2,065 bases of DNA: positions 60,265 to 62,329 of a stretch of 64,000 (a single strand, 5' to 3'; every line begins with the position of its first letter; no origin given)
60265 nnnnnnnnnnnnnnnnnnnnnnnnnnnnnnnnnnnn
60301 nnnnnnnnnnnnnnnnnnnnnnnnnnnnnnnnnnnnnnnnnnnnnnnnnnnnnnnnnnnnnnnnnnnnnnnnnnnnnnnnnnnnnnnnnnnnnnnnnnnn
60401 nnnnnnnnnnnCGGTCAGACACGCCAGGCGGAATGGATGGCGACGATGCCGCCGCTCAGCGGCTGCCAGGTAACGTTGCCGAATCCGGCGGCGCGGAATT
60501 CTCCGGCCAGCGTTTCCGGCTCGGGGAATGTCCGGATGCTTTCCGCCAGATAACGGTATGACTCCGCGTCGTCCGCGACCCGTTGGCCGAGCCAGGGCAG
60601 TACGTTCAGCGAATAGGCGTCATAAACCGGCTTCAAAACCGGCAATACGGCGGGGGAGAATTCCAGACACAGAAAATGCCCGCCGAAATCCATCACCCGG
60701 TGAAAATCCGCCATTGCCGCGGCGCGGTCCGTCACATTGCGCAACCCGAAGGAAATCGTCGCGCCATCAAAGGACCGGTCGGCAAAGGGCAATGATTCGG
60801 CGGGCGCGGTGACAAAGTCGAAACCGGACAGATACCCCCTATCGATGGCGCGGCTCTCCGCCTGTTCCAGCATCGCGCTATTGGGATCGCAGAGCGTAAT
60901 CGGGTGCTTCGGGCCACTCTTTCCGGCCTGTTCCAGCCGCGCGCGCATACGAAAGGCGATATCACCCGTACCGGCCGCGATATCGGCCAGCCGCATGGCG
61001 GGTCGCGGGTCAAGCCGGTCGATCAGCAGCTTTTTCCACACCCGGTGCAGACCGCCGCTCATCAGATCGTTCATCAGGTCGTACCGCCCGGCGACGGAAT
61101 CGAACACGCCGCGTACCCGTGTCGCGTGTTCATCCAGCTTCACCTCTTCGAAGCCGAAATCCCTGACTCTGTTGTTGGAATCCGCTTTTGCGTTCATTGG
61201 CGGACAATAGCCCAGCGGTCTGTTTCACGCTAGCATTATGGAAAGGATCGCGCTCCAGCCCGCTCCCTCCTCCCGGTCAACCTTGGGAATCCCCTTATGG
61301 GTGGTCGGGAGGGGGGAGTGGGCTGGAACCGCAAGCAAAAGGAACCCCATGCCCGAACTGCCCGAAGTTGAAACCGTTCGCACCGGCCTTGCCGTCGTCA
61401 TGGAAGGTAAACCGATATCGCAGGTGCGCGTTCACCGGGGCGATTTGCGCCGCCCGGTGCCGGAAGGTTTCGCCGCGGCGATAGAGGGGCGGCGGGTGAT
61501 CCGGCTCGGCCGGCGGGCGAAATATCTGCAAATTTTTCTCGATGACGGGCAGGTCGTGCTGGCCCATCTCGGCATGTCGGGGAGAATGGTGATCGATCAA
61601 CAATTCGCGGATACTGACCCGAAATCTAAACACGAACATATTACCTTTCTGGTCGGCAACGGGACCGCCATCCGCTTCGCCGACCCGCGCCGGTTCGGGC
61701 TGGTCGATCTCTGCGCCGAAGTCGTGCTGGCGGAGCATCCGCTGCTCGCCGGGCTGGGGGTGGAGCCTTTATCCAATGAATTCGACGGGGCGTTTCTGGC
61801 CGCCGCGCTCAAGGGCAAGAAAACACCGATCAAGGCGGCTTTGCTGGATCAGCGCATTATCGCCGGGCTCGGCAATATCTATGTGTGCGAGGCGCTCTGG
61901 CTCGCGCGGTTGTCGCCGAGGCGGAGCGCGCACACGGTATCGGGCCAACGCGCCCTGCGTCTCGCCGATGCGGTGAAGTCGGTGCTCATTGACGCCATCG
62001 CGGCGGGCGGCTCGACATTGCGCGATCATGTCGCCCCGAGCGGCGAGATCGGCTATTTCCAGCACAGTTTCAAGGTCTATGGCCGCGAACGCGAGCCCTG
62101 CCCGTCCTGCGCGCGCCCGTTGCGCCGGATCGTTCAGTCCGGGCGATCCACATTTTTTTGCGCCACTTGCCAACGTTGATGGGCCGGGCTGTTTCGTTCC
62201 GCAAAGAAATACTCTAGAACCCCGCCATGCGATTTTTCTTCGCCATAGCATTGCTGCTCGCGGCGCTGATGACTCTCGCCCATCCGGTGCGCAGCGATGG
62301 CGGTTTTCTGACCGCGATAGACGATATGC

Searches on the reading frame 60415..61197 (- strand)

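Call 64: search_protein_families(library=ncbifam, proteins=[window:60415-61197:-])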
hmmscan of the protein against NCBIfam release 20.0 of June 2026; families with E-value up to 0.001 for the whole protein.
window:60415-61197:- (260 aa): 19 families
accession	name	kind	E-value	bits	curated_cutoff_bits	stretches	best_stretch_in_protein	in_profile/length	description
NF001242.0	PRK00216.1-3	equivalog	3.9e-90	301.7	351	1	6-259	8-257/258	bifunctional demethylmenaquinone methyltransferase/2-methoxy-6-polyprenyl-1,4-benzoquinol methylase UbiE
NF001240.0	PRK00216.1-1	equivalog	1.5e-78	263.3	378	1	6-258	3-249/251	bifunctional demethylmenaquinone methyltransferase/2-methoxy-6-polyprenyl-1,4-benzoquinol methylase UbiE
TIGR01934.1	MenG_MenH_UbiE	subfamily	2.4e-70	236.3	158.35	1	28-258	1-222/223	ubiquinone/menaquinone biosynthesis methyltransferase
NF052510.1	methyltran_MpqE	exception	7.5e-64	215.3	335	1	25-258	5-233/234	methyl-plastoquinone biosynthesis methyltransferase MpqE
NF001244.0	PRK00216.1-5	equivalog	9.7e-60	201.8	216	1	23-257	5-233/236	bifunctional demethylmenaquinone methyltransferase/2-methoxy-6-polyprenyl-1,4-benzoquinol methylase UbiE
NF001241.0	PRK00216.1-2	equivalog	4.7e-59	199.8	327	1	19-259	4-229/231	demethylmenaquinone methyltransferase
NF001243.0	PRK00216.1-4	equivalog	1.3e-41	142.5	235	1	25-257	6-231/237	demethylmenaquinone methyltransferase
TIGR02752.1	MenG_heptapren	equivalog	1.3e-39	136.1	419.85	1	25-258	4-230/231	demethylmenaquinone methyltransferase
NF043040.1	corrin_prot_MT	hypoth_equivalog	6e-09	35.7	180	1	32-176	8-146/216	corrinoid protein-associated methyltransferase CpaM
NF047649.1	MTase_UXPK_star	exception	1.4e-08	34.2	460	1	94-177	99-181/283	methyltransferase/UXPK-star double selenoprotein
NF004452.0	PRK05785.1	equivalog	3.8e-08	33.1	207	1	22-219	5-185/228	hypothetical protein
NF040539.1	AST_met_ArsM_2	exception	3.9e-06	26.9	240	1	66-189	56-174/262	putative arsinothricin biosynthesis methyltransferase ArsM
TIGR02072.1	BioC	equivalog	5.6e-06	26.3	184.95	1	56-195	21-150/244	malonyl-ACP O-methyltransferase BioC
NF045667.1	MTase_DVU1556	equivalog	7.3e-06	25.6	155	1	61-177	17-119/213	DVU_1556 family methyltransferase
NF004851.0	PRK06202.1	equivalog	1.8e-05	24.3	243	1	40-144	35-131/237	hypothetical protein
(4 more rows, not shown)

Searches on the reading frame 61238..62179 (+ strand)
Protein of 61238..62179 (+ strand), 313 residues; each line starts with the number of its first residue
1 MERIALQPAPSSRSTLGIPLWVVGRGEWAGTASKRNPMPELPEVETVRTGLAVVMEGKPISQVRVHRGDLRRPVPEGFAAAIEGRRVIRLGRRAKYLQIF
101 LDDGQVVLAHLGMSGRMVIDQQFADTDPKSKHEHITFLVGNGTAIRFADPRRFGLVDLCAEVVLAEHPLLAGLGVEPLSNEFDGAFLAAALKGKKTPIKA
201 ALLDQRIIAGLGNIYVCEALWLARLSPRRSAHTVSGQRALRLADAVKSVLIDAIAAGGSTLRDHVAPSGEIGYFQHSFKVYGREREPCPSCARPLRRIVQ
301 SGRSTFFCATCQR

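Call 40: search_protein_families(library=pfam, proteins=[window:61238-62179:+])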
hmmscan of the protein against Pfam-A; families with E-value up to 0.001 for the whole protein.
window:61238-62179:+ (313 aa): 3 families
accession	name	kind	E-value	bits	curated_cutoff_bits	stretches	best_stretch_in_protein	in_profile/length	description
PF01149.29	Fapy_DNA_glyco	-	4.9e-34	117.9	25.5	1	38-155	1-116/117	Formamidopyrimidine-DNA glycosylase N-terminal domain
PF06831.19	H2TH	-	1.7e-26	92.4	34.7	1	173-263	1-91/93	Formamidopyrimidine-DNA glycosylase H2TH domain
PF06827.20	zf-FPG_IleRS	-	2.2e-08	34.2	21.3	1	286-312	2-28/30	Zinc finger found in FPG and IleRS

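Call 74: find_encoding_contigs(protein=window:61238-62179:+, flank=10000, max_places=3)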
Protein window:61238-62179:+ (313 aa): 2 contigs read that carry it; 2 places shown.
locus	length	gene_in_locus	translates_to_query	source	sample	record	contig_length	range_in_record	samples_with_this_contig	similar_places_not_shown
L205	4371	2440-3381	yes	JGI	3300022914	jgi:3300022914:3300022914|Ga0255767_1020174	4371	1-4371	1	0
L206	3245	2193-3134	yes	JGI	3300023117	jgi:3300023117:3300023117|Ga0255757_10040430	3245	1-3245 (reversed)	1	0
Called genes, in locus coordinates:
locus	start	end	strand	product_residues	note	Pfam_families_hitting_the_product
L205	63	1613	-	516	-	PF03109:ABC1, PF27536:UbiB_helical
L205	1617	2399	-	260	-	PF01209:Ubie_methyltran, PF13489:Methyltransf_23 (weak), PF13847:Methyltransf_31, PF08241:Methyltransf_11, PF08242:Methyltransf_12, PF13649:Methyltransf_25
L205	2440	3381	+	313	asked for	PF01149:Fapy_DNA_glyco, PF06831:H2TH, PF06827:zf-FPG_IleRS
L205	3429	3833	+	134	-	-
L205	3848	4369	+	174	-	?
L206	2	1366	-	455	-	?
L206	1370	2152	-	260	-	PF01209:Ubie_methyltran, PF13489:Methyltransf_23 (weak), PF13847:Methyltransf_31, PF08241:Methyltransf_11, PF08242:Methyltransf_12, PF13649:Methyltransf_25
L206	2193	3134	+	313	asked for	PF01149:Fapy_DNA_glyco, PF06831:H2TH, PF06827:zf-FPG_IleRS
